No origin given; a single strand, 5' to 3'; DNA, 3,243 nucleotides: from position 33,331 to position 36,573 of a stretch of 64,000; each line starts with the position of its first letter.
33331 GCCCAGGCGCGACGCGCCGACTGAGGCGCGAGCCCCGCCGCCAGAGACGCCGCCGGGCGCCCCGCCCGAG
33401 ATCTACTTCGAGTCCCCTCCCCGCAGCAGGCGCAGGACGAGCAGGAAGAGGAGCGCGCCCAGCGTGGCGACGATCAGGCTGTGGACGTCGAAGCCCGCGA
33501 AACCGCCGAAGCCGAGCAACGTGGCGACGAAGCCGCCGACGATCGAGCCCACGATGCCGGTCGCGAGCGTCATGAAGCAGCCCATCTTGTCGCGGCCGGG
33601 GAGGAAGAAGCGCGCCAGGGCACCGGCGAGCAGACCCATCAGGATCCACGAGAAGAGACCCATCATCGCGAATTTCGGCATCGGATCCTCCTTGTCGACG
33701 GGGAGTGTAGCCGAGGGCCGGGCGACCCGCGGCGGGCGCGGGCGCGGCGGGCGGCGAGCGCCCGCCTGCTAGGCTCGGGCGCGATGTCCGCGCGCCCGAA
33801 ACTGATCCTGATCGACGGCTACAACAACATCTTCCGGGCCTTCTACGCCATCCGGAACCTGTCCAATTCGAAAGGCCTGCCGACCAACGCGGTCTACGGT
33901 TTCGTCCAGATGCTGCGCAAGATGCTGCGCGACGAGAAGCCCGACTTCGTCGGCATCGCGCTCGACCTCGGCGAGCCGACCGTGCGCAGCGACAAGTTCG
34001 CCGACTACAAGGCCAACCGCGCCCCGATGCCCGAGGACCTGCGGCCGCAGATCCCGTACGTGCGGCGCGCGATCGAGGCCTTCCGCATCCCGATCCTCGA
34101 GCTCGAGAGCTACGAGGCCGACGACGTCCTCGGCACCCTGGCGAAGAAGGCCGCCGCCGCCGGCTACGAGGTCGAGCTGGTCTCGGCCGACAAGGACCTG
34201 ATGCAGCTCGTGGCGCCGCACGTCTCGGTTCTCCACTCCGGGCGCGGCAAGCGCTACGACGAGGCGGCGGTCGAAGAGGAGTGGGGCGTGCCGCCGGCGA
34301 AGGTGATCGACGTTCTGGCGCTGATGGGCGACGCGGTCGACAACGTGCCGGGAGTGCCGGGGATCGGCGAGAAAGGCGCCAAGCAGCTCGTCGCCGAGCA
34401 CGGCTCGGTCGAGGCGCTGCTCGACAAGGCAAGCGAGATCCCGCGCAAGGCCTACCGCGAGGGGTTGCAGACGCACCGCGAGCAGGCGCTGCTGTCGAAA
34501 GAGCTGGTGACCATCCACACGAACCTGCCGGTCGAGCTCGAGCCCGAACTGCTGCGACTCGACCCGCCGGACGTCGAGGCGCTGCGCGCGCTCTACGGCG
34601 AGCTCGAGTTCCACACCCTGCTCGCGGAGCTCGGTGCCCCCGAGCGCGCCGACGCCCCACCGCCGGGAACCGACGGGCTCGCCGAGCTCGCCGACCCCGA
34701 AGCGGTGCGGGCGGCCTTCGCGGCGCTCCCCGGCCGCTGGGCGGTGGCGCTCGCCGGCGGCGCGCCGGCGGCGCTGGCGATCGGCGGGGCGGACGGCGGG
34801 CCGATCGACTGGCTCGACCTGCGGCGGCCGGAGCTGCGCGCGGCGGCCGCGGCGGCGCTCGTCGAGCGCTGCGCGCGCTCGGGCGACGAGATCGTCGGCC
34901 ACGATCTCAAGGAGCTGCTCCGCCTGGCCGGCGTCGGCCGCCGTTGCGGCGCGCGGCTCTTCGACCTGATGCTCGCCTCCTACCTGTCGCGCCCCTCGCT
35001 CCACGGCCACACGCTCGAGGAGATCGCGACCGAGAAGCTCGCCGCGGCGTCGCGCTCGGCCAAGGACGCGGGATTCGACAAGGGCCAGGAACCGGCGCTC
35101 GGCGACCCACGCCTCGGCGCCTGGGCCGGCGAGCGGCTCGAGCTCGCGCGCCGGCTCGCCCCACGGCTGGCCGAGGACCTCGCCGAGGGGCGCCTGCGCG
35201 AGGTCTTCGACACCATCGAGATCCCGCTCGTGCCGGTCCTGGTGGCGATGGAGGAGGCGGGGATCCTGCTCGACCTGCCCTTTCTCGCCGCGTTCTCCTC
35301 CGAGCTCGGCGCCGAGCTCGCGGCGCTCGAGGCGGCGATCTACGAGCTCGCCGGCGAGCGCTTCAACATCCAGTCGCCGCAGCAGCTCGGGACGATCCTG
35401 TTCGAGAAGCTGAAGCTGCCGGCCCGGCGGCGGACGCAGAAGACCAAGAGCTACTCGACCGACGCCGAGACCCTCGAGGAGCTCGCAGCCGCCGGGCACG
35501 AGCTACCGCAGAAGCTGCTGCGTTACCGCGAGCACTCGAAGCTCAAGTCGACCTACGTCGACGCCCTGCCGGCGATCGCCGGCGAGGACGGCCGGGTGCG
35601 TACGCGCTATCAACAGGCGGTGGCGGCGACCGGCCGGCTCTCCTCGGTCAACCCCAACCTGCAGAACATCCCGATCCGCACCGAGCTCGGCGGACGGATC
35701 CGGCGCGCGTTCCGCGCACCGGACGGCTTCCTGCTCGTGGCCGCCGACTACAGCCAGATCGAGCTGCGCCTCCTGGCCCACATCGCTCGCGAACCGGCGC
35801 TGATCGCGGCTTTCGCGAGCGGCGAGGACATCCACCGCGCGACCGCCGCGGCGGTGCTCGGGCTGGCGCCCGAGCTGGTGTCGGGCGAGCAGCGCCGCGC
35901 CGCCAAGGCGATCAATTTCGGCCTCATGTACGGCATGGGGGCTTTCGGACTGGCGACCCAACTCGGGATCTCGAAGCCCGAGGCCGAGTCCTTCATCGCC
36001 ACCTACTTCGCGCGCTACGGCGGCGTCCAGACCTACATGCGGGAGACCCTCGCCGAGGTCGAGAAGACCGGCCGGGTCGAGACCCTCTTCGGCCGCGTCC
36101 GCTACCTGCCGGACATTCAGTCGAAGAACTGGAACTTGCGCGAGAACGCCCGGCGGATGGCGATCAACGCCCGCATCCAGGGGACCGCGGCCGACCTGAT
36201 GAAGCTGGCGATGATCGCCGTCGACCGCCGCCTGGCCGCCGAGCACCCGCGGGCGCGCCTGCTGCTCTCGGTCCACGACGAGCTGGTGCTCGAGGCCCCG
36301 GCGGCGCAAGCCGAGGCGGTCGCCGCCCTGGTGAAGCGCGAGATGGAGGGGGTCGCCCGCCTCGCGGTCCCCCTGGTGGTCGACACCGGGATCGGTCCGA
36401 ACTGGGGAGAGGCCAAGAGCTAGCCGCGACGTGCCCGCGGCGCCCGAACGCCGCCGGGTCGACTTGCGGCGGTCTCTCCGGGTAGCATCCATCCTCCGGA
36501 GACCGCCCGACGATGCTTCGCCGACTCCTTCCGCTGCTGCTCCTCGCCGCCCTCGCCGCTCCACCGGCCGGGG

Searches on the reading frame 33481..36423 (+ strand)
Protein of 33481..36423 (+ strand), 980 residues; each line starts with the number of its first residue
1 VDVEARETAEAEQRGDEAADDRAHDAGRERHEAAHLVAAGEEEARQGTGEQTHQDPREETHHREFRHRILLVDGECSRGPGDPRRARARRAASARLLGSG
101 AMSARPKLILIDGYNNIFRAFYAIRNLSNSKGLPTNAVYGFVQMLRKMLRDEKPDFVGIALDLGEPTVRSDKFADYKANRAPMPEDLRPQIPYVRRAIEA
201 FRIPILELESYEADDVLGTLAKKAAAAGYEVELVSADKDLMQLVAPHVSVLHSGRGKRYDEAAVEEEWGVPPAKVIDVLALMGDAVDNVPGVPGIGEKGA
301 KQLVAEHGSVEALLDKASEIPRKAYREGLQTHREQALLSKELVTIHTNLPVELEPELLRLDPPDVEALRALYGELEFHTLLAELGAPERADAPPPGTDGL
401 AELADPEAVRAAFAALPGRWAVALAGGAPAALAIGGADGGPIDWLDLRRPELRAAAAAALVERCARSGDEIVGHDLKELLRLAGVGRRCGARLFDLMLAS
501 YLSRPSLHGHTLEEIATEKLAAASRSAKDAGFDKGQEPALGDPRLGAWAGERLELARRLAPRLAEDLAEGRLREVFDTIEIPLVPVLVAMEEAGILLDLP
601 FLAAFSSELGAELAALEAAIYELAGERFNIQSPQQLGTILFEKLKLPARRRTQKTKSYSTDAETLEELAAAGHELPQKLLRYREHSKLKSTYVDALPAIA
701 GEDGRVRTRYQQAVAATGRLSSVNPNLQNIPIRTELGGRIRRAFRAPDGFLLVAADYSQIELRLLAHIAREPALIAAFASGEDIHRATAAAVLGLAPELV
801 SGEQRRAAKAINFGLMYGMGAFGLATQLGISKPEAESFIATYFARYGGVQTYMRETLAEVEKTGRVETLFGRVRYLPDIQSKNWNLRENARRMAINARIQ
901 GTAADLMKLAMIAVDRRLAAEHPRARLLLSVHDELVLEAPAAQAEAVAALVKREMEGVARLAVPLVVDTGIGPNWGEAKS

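Call 19: search_protein_families(library=pfam, proteins=[window:33481-36423:+], max_evalue=0.001)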
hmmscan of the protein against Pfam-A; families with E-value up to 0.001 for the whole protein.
window:33481-36423:+ (980 aa): 3 families
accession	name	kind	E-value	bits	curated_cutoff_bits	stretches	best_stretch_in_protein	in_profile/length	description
PF00476.26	DNA_pol_A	-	2.1e-153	511.2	34.3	1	602-977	4-381/381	DNA polymerase family A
PF02739.22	5_3_exonuc_N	-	1.3e-57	194.5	34.3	1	107-269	1-164/164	5'-3' exonuclease, N-terminal resolvase-like domain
PF01367.25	5_3_exonuc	-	7.9e-31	106.9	40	1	270-365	1-96/97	5'-3' exonuclease, C-terminal SAM fold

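Call 22: find_related_loci(query=window:33481-36423:+, collection=genome_contigs, flank=10000)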
Query window:33481-36423:+ (980 aa) in genome_contigs; peptide patterns used: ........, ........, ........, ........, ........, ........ (x = any residue, [..] = any of these).
599 stretches matched a pattern (row limit reached: there are more); 558 encode a relative of the query (tblastn E <= 1e-3); the best 80 are kept; 80 distinct loci.
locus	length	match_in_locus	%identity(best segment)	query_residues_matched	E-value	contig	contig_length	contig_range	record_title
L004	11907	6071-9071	70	1-979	0e+0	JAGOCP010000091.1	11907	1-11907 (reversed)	MAG: Thermoanaerobaculia bacterium isolate Go_SlAct_bin_66 Go_SlAct_24858_length_11907_cov_10.017742, whole genome shotg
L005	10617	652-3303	71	107-980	0e+0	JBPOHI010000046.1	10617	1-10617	MAG: Acidobacteriota bacterium isolate MAG_190 c_000000215512, whole genome shotgun sequence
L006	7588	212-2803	67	123-979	0e+0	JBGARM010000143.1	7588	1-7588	MAG: Thermoanaerobaculia bacterium isolate MAG_AAO_AS.69 AAOAS-69_NODE_143_length_7588_cov_3.079483, whole genome shotgu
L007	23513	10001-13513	66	13-979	0e+0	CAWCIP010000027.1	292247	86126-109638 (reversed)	MAG: uncultured Solirubrobacterales bacterium isolate MFD05442.bin.2.263 genome assembly, contig: contig_9148, whole gen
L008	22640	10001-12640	62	103-979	0e+0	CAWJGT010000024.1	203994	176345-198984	MAG: uncultured Holophagales bacterium isolate MFD04935.bin.1.7 genome assembly, contig: contig_4684, whole genome shotg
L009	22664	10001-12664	63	103-979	0e+0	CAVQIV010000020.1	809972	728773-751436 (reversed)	MAG: Thermoanaerobaculaceae bacterium isolate MFD10043.bin.2.76 genome assembly, contig: contig_6541, whole genome shotg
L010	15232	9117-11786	63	97-979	0e+0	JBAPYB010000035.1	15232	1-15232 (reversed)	MAG: Thermoanaerobaculia bacterium isolate MFD00413_ilm_asm_bin5 k127_58097, whole genome shotgun sequence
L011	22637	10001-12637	63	103-979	0e+0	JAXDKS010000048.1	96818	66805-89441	MAG: Acidobacteriota bacterium isolate BP_60 scaffold_4472187, whole genome shotgun sequence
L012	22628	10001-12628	63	103-979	0e+0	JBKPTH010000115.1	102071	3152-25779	MAG: Acidobacteriota bacterium isolate GS_EKS_MAG_00001 GS_EKS_000003265005, whole genome shotgun sequence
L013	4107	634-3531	57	35-979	0e+0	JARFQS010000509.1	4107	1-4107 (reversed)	MAG: Thermoanaerobaculia bacterium isolate MAG_Ve_Sed_30 k141_1428455, whole genome shotgun sequence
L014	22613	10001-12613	60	105-980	0e+0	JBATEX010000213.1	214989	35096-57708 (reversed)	MAG: Thermoanaerobaculia bacterium isolate MFD10345_ilm_asm_bin8 k127_31948, whole genome shotgun sequence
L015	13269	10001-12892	56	10-980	0e+0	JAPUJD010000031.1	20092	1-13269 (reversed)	MAG: Acidobacteria bacterium isolate KW1-S11_156 KW1-S11_156_cg31, whole genome shotgun sequence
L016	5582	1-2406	62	188-979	0e+0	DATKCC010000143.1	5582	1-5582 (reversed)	MAG TPA_asm: Thermoanaerobaculia bacterium isolate SMAG_U14436 k141_2918310, whole genome shotgun sequence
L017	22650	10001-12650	69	105-980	0e+0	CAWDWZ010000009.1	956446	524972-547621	MAG: Thermoanaerobaculia bacterium isolate MFD05942.bin.2.306 genome assembly, contig: contig_721, whole genome shotgun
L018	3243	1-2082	58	281-979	0e+0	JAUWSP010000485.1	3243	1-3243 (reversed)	MAG: Acidobacteriota bacterium isolate CSMAG_2557 CSMAG_2557_k127_2626818_length_3243_cov_93.0000, whole genome shotgun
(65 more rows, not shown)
